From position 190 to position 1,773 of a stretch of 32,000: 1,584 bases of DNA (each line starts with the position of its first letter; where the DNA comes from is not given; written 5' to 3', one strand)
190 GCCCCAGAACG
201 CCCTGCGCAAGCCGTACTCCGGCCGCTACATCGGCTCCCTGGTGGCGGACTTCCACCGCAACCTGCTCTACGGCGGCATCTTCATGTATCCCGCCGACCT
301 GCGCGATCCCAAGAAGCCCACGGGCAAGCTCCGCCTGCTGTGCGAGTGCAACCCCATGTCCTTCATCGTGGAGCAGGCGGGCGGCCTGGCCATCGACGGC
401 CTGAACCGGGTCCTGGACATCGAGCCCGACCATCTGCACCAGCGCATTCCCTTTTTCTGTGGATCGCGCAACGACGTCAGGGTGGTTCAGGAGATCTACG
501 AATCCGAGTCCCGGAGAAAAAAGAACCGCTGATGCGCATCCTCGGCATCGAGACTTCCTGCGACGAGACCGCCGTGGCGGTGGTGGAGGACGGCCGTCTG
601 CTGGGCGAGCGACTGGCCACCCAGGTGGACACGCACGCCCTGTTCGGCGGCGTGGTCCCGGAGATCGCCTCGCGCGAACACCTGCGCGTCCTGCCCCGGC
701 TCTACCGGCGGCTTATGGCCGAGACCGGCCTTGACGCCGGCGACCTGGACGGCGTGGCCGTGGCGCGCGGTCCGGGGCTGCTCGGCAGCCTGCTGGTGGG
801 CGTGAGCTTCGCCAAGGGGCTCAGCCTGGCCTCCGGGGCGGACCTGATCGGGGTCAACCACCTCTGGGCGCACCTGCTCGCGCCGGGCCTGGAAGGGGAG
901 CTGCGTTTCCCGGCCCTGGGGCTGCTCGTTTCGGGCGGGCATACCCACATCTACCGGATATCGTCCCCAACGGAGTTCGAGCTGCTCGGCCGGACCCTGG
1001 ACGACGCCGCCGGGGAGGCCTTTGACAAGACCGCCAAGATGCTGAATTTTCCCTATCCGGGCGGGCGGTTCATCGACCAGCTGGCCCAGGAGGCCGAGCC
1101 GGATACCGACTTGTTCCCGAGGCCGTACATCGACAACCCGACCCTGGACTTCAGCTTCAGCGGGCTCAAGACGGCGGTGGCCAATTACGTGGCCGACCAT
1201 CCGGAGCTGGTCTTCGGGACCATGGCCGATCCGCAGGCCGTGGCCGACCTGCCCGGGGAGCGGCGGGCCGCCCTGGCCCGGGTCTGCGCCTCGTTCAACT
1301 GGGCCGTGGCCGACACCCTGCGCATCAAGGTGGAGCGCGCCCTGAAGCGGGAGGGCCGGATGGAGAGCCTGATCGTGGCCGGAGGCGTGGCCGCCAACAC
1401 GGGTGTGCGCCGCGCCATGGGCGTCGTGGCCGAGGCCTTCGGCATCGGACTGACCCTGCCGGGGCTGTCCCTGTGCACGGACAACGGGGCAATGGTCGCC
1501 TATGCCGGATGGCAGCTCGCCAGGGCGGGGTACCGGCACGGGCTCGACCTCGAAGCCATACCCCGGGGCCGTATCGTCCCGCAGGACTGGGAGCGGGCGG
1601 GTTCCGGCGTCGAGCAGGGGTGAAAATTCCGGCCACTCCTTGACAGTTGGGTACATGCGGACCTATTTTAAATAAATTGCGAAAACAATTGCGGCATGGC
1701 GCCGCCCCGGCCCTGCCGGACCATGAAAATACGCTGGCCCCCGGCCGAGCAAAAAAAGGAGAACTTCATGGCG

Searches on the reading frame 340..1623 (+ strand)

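Call 32: search_protein_families(library=pfam, proteins=[window:340-1623:+], max_evalue=0.00001)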
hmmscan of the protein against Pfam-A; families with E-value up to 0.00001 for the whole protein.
window:340-1623:+ (427 aa): 1 family
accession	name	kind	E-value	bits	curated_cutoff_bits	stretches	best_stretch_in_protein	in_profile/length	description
PF00814.31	TsaD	-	5.8e-82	275.8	24.8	1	87-388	2-264/264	tRNA N6-adenosine threonylcarbamoyltransferase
